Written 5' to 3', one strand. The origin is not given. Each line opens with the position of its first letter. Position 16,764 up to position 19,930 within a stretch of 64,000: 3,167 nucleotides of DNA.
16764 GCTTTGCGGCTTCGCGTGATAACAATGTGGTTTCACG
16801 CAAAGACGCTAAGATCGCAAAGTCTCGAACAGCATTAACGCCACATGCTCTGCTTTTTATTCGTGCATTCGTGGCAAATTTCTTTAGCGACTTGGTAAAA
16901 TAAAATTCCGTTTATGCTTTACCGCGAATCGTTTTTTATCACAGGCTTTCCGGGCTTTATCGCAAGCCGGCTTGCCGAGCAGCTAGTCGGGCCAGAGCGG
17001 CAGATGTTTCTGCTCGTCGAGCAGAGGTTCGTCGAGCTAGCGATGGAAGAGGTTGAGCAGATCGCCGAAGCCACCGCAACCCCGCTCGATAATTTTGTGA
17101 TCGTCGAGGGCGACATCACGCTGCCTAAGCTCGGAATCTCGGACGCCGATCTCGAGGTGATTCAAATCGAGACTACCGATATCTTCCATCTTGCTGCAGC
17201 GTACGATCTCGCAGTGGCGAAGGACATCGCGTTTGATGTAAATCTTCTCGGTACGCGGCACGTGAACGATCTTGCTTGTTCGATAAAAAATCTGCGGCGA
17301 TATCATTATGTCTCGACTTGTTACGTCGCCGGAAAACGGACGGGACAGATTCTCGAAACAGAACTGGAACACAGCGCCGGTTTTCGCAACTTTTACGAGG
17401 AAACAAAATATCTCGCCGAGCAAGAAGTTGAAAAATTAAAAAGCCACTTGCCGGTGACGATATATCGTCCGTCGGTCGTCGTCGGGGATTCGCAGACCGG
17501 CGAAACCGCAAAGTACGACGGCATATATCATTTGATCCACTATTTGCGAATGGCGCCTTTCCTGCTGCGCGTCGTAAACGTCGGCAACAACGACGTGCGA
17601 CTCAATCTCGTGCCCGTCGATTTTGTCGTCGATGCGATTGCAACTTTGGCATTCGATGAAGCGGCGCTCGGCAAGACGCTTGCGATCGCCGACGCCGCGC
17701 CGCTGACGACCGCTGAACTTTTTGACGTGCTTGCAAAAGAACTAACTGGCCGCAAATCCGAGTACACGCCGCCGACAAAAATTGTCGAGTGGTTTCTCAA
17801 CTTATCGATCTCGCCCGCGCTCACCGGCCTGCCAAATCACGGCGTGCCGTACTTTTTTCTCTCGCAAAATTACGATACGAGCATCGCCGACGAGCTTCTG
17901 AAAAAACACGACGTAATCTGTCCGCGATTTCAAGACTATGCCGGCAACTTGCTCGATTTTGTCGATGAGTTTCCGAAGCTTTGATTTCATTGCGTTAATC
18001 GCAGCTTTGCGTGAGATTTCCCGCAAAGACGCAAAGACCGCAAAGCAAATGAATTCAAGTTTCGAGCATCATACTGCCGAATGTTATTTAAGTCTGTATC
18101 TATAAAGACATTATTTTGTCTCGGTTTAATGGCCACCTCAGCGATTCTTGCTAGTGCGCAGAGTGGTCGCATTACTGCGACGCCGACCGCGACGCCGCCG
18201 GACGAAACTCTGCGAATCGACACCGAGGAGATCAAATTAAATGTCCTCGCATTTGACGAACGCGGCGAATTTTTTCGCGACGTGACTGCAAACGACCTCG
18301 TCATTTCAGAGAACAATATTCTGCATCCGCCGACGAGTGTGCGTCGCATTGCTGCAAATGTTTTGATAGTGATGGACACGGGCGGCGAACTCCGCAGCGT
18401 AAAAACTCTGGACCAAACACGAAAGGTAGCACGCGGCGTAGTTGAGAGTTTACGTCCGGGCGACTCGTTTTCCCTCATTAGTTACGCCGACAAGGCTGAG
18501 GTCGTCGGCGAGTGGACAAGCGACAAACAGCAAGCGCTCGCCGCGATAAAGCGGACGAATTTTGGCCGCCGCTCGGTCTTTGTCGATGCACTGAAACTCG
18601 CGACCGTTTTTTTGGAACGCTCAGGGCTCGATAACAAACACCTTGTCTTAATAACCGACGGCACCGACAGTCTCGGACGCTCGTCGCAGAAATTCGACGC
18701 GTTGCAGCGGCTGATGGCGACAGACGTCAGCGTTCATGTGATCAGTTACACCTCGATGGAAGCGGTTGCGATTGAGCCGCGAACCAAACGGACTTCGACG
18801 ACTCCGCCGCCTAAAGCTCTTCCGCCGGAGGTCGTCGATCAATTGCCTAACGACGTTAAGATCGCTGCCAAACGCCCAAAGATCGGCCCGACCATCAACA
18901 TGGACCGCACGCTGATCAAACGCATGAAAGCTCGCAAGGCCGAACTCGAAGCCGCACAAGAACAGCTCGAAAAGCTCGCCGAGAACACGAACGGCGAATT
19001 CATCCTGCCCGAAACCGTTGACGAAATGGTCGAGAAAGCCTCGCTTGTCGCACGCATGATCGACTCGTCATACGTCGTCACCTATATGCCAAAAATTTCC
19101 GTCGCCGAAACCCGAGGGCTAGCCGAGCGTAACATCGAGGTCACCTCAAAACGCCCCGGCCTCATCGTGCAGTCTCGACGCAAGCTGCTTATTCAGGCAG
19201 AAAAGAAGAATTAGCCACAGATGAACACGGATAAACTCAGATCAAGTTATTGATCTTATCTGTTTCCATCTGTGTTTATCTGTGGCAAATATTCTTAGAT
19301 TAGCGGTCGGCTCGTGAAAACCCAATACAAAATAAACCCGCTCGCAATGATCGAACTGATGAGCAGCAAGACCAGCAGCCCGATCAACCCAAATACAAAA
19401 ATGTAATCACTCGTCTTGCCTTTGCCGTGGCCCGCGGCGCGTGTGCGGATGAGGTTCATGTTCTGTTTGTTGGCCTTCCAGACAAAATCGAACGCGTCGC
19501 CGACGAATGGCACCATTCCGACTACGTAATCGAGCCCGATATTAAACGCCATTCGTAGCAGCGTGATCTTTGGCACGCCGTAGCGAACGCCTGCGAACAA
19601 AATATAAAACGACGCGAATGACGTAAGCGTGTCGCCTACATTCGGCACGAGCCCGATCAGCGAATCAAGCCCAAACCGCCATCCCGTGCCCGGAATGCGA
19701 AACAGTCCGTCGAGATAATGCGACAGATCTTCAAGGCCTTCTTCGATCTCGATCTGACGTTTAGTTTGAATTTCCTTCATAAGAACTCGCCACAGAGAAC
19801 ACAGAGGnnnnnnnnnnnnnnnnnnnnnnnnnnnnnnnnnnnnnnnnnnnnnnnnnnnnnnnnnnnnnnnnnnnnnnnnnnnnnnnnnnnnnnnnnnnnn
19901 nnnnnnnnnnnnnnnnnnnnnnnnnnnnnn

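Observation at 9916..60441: Census: four families of inverted arms built from 7-9 nt tandem units occupy most intergenic gaps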

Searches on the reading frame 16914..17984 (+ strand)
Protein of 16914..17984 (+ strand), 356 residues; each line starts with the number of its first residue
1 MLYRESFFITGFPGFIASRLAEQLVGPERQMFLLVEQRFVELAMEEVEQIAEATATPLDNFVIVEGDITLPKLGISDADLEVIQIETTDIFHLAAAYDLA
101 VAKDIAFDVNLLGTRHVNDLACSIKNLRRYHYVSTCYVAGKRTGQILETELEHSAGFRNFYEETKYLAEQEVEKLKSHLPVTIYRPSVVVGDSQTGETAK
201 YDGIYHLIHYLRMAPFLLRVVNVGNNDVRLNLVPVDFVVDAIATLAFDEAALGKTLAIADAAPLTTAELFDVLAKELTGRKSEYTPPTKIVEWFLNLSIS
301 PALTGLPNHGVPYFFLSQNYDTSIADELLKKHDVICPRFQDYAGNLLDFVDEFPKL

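Call 10: search_protein_families(library=pfam, proteins=[window:16914-17984:+], max_evalue=0.01)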
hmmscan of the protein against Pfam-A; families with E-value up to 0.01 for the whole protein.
window:16914-17984:+ (356 aa): 4 families
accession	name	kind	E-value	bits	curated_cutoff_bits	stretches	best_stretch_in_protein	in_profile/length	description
PF07993.18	NAD_binding_4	-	1e-45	156.4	20.1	1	9-242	1-258/258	Male sterility protein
PF01370.27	Epimerase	-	7.5e-12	45.6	20.9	1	8-245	2-224/240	NAD dependent epimerase/dehydratase family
PF01073.25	3Beta_HSD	-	5.1e-09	36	22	1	9-175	2-160/280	3-beta hydroxysteroid dehydrogenase/isomerase family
PF16363.11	GDP_Man_Dehyd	-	1.7e-06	28.2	27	1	8-177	1-169/332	GDP-mannose 4,6 dehydratase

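Call 14: find_homologous_proteins(query=window:16914-17984:+, max_evalue=1e-30)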
Query window:16914-17984:+ (356 aa): 7389 proteins with E <= 1e-30 among 8000 candidates; the best 120 are listed.
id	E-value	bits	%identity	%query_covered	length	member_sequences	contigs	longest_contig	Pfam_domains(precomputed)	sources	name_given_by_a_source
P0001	2.4e-222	755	95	100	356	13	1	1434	PF16363.12,PF01073.26,PF07993.19,PF01370.28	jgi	jgi:thioester reductase-like protein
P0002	1.6e-214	730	91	100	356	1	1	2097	PF16363.12,PF01073.26,PF07993.19,PF01370.28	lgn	-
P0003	2.1e-213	726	90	100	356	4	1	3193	PF16363.12,PF01073.26,PF07993.19,PF01370.28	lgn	-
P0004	1.8e-211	720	90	100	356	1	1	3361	PF16363.12,PF01073.26,PF07993.19,PF01370.28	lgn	-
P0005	2.4e-211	719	89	100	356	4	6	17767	PF16363.12,PF01073.26,PF07993.19,PF01370.28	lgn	-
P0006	6.8e-211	718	90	100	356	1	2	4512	PF16363.12,PF01073.26,PF07993.19,PF01370.28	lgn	-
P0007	1.9e-209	713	89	100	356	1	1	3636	PF16363.12,PF01073.26,PF07993.19,PF01370.28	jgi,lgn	jgi:thioester reductase-like protein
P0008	3.3e-209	712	90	100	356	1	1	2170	PF16363.12,PF01073.26,PF07993.19,PF01370.28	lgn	-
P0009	1.6e-208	710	88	100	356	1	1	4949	PF16363.12,PF01073.26,PF07993.19,PF01370.28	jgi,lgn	jgi:thioester reductase-like protein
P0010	2.0e-208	709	90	99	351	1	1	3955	PF16363.12,PF01073.26,PF07993.19,PF01370.28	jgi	jgi:thioester reductase-like protein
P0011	8.3e-207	704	88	100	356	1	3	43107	PF16363.12,PF01073.26,PF07993.19,PF01370.28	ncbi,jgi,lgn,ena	-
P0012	5.4e-200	682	85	100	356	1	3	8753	PF16363.12,PF01073.26,PF07993.19,PF01370.28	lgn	-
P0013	2.7e-196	670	84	100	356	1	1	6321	PF16363.12,PF01073.26,PF07993.19,PF01370.28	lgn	-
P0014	1.1e-183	628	77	100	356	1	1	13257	PF01073.26,PF07993.19,PF01370.28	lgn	-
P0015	8.8e-181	619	76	100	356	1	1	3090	PF01073.26,PF07993.19,PF01370.28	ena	-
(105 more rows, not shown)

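Call 16: find_encoding_contigs(protein=P0011, flank=10000, max_places=3)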
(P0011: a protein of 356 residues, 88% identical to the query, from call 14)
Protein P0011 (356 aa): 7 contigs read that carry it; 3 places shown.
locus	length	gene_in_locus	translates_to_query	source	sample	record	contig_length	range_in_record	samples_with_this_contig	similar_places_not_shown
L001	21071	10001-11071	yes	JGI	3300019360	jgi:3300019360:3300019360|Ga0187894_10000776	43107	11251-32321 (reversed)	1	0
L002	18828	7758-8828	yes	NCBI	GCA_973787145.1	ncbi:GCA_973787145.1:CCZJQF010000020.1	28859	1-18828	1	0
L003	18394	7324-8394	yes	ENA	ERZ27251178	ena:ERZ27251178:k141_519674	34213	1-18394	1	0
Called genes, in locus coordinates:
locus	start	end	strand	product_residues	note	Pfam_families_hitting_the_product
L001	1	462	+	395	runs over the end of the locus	PF00270:DEAD, PF04851:ResIII (weak), PF00271:Helicase_C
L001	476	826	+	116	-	-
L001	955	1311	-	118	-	-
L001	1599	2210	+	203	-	PF00440:TetR_N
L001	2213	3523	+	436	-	PF25917:BSH_RND (weak), PF25973:BSH_CzcB (faint), PF25944:Beta-barrel_RND (weak), PF25954:Beta-barrel_RND_2, PF25967:RND-MFP_C (weak), PF25975:CzcB_C (weak), PF25989:YknX_C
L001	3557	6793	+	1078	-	PF00873:ACR_tran, PF03176:MMPL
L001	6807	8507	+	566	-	PF02321:OEP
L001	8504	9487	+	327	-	PF08240:ADH_N, PF00107:ADH_zinc_N, PF13602:ADH_zinc_N_2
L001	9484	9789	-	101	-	-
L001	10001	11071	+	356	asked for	PF01073:3Beta_HSD, PF01370:Epimerase, PF07993:NAD_binding_4, PF16363:GDP_Man_Dehyd (weak)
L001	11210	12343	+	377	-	PF00092:VWA, PF13519:VWA_2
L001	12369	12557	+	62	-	-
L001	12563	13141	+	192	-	PF08534:Redoxin, PF00578:AhpC-TSA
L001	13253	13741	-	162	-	PF13430:DUF4112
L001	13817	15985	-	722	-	PF02985:HEAT (faint), PF13646:HEAT_2, PF03130:HEAT_PBS (faint), PF13646:HEAT_2, PF00160:Pro_isomerase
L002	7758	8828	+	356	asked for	PF01073:3Beta_HSD, PF01370:Epimerase, PF07993:NAD_binding_4, PF16363:GDP_Man_Dehyd (weak)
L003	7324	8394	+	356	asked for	PF01073:3Beta_HSD, PF01370:Epimerase, PF07993:NAD_binding_4, PF16363:GDP_Man_Dehyd (weak)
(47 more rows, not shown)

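Call 17: find_encoding_contigs(protein=P0005, flank=10000, max_places=3)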
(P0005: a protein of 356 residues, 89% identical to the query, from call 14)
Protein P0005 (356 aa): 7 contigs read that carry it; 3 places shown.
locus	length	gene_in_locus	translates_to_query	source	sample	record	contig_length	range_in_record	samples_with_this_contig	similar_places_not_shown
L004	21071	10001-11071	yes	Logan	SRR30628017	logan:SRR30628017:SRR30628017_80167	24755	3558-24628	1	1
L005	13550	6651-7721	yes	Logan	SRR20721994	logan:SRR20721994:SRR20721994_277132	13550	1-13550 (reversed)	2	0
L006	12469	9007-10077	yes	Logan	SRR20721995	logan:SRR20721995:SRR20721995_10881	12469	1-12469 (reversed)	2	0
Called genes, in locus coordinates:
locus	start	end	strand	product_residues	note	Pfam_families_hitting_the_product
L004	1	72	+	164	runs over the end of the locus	PF18135:Type_ISP_C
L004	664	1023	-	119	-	-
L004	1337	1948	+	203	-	PF00440:TetR_N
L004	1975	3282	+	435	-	PF25917:BSH_RND, PF25973:BSH_CzcB (faint), PF25944:Beta-barrel_RND (faint), PF25954:Beta-barrel_RND_2, PF25967:RND-MFP_C (weak), PF25975:CzcB_C (weak), PF25989:YknX_C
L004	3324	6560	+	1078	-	PF00873:ACR_tran, PF03176:MMPL (weak)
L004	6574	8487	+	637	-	PF02321:OEP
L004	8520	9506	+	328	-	PF08240:ADH_N, PF00107:ADH_zinc_N, PF13602:ADH_zinc_N_2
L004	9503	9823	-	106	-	-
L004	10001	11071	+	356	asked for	PF01073:3Beta_HSD, PF01370:Epimerase, PF07993:NAD_binding_4, PF16363:GDP_Man_Dehyd (weak)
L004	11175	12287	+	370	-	PF00092:VWA, PF13519:VWA_2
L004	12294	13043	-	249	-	-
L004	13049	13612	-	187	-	PF04542:Sigma70_r2, PF08281:Sigma70_r4_2, PF04545:Sigma70_r4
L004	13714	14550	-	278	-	-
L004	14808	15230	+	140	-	PF00085:Thioredoxin, PF06110:TXD17-like_Trx (faint)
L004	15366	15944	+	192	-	PF08534:Redoxin, PF00578:AhpC-TSA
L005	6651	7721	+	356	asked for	PF01073:3Beta_HSD, PF01370:Epimerase, PF07993:NAD_binding_4, PF16363:GDP_Man_Dehyd (weak)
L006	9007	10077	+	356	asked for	PF01073:3Beta_HSD, PF01370:Epimerase, PF07993:NAD_binding_4, PF16363:GDP_Man_Dehyd (weak)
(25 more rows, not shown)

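Call 26: find_related_loci(query=window:16914-17984:+, collection=metagenome_contigs, flank=10000)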
Query window:16914-17984:+ (356 aa) in metagenome_contigs; peptide patterns used: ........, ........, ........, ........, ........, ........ (x = any residue, [..] = any of these).
468 stretches matched a pattern; 346 encode a relative of the query (tblastn E <= 1e-3); the best 80 are kept; 80 distinct loci.
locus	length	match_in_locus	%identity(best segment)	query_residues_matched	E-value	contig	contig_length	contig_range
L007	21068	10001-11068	88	1-356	0e+0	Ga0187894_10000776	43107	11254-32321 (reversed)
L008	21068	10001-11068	75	1-356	0e+0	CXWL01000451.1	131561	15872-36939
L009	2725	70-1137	74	1-356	0e+0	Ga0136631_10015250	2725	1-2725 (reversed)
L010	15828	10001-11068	74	1-356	4e-180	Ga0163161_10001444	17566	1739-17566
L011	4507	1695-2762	75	1-356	0e+0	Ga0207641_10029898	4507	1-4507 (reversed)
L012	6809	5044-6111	75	1-356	1e-179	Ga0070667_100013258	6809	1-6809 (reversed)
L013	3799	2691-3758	76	1-356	0e+0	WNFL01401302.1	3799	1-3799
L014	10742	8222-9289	72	1-356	3e-177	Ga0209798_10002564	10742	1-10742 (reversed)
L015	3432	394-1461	72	1-356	0e+0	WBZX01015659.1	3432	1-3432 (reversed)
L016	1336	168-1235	72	1-356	0e+0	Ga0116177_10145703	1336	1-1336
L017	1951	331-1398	70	1-356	0e+0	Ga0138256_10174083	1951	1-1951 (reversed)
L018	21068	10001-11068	72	1-356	2e-173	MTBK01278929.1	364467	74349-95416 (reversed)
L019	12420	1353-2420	71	1-356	2e-172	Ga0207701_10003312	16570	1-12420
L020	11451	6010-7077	71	1-356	2e-172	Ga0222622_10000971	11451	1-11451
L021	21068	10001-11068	70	1-356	4e-172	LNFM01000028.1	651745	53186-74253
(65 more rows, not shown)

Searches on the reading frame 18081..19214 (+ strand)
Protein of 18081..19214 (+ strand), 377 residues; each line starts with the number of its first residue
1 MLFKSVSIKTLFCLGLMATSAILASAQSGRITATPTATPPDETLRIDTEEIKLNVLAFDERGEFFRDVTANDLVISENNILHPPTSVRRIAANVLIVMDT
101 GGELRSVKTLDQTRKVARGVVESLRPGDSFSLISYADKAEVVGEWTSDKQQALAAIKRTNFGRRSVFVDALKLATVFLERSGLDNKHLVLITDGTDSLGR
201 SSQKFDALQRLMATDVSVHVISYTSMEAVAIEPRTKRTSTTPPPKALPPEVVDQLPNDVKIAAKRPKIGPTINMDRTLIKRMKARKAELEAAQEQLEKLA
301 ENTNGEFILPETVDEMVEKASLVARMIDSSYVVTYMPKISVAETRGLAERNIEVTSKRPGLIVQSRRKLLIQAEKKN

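Call 10: search_protein_families(library=pfam, proteins=[window:18081-19214:+], max_evalue=0.01)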
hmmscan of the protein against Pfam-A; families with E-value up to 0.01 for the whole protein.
window:18081-19214:+ (377 aa): 2 families
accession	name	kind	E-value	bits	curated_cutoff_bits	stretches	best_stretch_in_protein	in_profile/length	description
PF13519.12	VWA_2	-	1.6e-12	48.4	27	1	94-194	1-106/107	von Willebrand factor type A domain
PF00092.34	VWA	-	1.8e-10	41.7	23.8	1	93-225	1-141/174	von Willebrand factor type A domain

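Call 12: find_encoding_contigs(protein=window:18081-19214:+, flank=10000, max_places=10)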
Protein window:18081-19214:+ (377 aa): no gene with exactly this product is on record in the collection.

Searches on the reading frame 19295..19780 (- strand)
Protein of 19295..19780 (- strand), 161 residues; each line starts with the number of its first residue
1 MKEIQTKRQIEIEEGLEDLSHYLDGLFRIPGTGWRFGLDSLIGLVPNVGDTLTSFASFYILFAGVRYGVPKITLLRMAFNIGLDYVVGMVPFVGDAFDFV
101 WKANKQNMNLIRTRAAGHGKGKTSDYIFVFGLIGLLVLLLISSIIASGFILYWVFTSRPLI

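Call 10: search_protein_families(library=pfam, proteins=[window:19295-19780:-], max_evalue=0.01)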
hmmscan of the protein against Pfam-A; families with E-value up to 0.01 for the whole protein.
window:19295-19780:- (161 aa): 1 family
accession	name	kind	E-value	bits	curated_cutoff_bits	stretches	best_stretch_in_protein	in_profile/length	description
PF13430.11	DUF4112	-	6.9e-32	110.2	23.3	1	16-112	5-102/105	Domain of unknown function (DUF4112)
